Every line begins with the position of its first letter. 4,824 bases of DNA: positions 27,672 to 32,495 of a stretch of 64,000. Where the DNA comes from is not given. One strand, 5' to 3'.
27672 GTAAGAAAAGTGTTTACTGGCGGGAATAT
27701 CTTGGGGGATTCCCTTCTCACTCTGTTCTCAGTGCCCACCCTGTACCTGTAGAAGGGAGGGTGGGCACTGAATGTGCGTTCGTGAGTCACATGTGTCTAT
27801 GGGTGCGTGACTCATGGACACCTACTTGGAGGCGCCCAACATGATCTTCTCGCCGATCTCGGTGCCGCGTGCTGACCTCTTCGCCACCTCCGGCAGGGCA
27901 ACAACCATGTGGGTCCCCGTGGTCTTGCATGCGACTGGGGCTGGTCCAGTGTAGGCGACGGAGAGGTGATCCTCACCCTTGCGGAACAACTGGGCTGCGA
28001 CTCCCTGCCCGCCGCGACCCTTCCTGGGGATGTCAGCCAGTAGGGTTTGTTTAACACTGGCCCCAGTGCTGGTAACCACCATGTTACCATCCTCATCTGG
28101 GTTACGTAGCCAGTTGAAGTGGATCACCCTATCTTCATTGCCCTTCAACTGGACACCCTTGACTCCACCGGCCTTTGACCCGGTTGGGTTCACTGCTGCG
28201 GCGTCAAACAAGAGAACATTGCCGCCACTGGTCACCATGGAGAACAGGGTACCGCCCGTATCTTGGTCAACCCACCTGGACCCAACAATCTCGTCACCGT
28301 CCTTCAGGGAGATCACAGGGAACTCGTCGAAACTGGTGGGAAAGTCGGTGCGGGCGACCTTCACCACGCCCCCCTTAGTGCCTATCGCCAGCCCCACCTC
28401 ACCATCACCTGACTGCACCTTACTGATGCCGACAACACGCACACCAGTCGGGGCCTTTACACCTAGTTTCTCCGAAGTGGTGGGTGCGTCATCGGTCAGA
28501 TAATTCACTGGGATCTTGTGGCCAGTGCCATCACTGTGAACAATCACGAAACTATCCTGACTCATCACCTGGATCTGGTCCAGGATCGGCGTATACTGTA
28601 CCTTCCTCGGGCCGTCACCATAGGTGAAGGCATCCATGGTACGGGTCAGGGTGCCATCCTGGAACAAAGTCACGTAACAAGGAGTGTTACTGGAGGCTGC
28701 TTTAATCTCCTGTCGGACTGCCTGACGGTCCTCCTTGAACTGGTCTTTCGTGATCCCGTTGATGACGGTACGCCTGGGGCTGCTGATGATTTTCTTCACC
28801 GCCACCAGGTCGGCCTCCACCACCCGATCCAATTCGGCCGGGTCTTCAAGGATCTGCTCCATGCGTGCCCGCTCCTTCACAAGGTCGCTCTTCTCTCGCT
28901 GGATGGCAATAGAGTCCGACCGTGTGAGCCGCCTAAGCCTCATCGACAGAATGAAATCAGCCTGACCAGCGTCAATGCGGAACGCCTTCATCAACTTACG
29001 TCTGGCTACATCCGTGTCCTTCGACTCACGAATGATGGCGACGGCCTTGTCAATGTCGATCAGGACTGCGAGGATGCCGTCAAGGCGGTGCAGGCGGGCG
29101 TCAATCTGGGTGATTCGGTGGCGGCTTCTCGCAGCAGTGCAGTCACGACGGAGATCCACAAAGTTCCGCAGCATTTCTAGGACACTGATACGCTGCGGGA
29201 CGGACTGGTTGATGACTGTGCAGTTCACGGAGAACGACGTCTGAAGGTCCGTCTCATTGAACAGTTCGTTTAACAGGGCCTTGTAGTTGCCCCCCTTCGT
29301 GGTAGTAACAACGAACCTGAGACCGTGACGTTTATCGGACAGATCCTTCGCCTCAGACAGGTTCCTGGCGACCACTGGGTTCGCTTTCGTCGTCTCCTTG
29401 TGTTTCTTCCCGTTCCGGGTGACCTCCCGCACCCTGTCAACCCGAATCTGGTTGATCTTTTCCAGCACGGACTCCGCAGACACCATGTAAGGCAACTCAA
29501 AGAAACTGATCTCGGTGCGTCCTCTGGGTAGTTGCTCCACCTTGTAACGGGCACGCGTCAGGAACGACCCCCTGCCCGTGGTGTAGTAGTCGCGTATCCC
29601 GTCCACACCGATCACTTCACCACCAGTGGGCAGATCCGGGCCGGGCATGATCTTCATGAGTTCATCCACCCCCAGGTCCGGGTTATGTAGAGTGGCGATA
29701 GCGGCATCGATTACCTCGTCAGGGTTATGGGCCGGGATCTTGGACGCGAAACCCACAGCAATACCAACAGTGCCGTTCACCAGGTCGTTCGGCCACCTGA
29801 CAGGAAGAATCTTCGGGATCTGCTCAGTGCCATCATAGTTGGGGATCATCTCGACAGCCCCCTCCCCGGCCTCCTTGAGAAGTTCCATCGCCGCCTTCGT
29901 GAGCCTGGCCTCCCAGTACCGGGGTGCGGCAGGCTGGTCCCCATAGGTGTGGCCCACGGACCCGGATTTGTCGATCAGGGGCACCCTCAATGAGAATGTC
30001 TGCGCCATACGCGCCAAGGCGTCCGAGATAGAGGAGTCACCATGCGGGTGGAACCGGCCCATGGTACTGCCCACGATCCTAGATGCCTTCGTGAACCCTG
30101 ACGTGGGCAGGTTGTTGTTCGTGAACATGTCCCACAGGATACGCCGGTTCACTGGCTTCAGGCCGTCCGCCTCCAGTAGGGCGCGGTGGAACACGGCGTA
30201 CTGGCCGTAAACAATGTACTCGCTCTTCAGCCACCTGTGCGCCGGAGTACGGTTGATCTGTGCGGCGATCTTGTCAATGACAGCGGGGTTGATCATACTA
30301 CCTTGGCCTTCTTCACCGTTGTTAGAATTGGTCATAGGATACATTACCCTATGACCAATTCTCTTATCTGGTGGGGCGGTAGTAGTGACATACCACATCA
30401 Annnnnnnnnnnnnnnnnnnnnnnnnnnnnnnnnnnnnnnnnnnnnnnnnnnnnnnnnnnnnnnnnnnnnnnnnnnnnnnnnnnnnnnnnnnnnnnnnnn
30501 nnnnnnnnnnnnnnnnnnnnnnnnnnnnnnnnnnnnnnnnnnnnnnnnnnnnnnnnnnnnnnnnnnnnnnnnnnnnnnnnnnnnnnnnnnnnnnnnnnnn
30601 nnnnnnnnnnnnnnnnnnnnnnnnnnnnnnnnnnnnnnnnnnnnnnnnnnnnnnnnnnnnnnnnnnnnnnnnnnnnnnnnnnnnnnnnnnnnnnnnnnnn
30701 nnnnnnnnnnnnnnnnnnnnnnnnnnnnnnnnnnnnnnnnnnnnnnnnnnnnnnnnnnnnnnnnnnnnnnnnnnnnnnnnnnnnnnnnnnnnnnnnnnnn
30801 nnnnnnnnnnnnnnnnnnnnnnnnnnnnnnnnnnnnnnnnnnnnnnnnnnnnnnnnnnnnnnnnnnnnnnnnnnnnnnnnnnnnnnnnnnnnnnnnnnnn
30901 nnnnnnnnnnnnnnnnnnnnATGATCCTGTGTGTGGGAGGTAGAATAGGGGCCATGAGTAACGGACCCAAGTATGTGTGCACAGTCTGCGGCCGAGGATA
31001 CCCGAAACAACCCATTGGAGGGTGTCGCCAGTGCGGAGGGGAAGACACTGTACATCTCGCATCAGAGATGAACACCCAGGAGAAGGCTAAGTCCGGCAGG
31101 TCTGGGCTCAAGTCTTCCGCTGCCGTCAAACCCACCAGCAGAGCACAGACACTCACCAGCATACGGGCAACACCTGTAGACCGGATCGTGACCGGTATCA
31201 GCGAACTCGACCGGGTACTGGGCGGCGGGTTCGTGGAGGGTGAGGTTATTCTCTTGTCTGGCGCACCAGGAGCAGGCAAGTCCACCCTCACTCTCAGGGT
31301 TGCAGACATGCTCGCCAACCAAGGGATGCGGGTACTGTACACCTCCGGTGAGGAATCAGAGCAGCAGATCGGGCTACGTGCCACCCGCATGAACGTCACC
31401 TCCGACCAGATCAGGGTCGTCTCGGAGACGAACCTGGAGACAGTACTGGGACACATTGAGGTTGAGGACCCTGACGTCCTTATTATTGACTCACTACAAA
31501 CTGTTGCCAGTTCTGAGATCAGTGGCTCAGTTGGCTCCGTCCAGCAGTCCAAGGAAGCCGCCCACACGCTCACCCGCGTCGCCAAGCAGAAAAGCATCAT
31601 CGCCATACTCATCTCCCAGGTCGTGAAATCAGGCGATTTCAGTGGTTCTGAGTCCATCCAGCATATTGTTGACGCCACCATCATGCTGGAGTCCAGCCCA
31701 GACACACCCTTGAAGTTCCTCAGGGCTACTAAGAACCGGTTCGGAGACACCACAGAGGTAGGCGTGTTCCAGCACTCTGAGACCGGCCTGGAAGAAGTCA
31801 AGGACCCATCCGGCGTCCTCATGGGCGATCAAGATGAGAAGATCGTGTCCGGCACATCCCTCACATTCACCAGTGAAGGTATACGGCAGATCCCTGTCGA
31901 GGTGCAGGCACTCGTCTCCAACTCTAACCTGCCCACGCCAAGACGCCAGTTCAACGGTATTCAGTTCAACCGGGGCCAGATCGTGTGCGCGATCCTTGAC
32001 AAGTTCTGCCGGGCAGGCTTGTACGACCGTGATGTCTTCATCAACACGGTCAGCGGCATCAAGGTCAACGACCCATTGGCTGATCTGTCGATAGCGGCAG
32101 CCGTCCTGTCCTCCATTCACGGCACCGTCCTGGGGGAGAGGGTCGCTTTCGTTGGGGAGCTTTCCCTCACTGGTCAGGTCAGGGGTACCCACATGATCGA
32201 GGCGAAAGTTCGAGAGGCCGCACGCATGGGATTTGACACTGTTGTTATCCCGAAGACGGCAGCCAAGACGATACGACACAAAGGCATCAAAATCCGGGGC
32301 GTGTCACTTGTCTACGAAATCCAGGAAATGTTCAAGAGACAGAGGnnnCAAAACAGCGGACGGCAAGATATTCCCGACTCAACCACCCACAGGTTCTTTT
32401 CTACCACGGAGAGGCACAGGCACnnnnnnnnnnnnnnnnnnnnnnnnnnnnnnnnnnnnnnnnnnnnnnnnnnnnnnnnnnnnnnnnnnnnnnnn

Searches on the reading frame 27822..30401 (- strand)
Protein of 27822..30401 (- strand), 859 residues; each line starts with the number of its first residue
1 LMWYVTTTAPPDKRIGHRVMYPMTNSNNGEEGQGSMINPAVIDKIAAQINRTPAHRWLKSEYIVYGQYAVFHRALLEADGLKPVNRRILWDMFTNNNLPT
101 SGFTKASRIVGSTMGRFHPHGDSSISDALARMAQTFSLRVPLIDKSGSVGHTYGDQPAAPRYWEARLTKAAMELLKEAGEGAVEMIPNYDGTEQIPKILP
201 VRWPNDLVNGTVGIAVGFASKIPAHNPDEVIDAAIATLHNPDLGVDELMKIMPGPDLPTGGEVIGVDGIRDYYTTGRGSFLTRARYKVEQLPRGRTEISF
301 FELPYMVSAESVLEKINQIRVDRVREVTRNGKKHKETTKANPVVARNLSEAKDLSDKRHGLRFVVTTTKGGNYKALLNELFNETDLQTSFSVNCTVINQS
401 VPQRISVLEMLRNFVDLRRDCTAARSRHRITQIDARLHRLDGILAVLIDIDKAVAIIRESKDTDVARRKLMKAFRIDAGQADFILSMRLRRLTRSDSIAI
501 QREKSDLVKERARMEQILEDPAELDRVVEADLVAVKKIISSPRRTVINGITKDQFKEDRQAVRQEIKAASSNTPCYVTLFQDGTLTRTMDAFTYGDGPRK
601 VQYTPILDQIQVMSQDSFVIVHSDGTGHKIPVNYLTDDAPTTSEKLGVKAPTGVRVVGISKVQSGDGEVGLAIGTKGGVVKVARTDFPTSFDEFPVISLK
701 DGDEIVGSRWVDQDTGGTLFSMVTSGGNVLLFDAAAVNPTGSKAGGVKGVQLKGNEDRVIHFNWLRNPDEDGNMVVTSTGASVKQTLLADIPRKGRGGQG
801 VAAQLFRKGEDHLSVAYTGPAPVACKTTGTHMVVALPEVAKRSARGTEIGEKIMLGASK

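Call 30: search_protein_families(library=pfam, proteins=[window:27822-30401:-], max_evalue=0.001)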
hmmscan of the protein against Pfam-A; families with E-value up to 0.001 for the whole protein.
window:27822-30401:- (859 aa): 2 families
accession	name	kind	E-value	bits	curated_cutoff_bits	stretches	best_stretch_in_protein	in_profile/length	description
PF00521.26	DNA_topoisoIV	-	1.8e-113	380.1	31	1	78-532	7-431/432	DNA gyrase/topoisomerase IV, subunit A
PF03989.18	DNA_gyraseA_C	-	4.1e-11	42.6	27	1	722-761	5-43/48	DNA gyrase C-terminal domain, beta-propeller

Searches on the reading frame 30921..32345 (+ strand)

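Call 39: search_protein_families(library=pfam, proteins=[window:30921-32345:+], max_evalue=0.001)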
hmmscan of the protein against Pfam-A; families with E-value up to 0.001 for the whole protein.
window:30921-32345:+ (475 aa): 15 families
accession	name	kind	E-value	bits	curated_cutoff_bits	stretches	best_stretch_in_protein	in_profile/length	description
PF06745.19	ATPase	-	3.5e-16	59.7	26.6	1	91-162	3-75/231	KaiC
PF13481.12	AAA_25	-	1.3e-12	48.2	27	1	81-238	7-194/195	AAA domain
PF03796.21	DnaB_C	-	3.7e-10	40.1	27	1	89-164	2-79/255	DnaB-like helicase C terminal domain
PF13541.12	ChlI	-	4.6e-10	39.9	27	1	363-446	36-120/121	Subunit ChlI of Mg-chelatase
PF05362.19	Lon_C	-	9.3e-08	32.3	21.1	1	370-454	94-179/205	Lon protease (S16) C-terminal proteolytic domain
PF00004.35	AAA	-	1.1e-06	29.5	21.2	1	110-224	1-95/131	ATPase family associated with various cellular activities (AAA)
PF00154.27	RecA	-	2.1e-05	24.6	27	1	82-234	26-188/262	recA bacterial DNA recombination protein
PF13604.12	AAA_30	-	4.7e-05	23.6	27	1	108-200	19-105/191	AAA domain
PF03266.21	NTPase_1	-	6.1e-05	23.4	23.9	1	110-140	2-32/168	NTPase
PF00005.33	ABC_tran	-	7e-05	23.9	25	1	105-228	9-120/137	ABC transporter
PF09848.15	SLFN-g3_helicase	-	0.00014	21.7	24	1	108-252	2-144/354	Schlafen group 3, DNA/RNA helicase domain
PF13191.12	AAA_16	-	0.00018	22.5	32.6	1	104-146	24-63/167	AAA ATPase domain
PF13401.12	AAA_22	-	0.00024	21.9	27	1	109-230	7-120/130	AAA domain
PF07088.17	GvpD_P-loop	-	0.00048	20.5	24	1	107-150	10-52/189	GvpD gas vesicle protein, P-loop domain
PF24883.2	NPHP3_N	-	0.00084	20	24.8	0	108-141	23-56/164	Nephrocystin 3, N-terminal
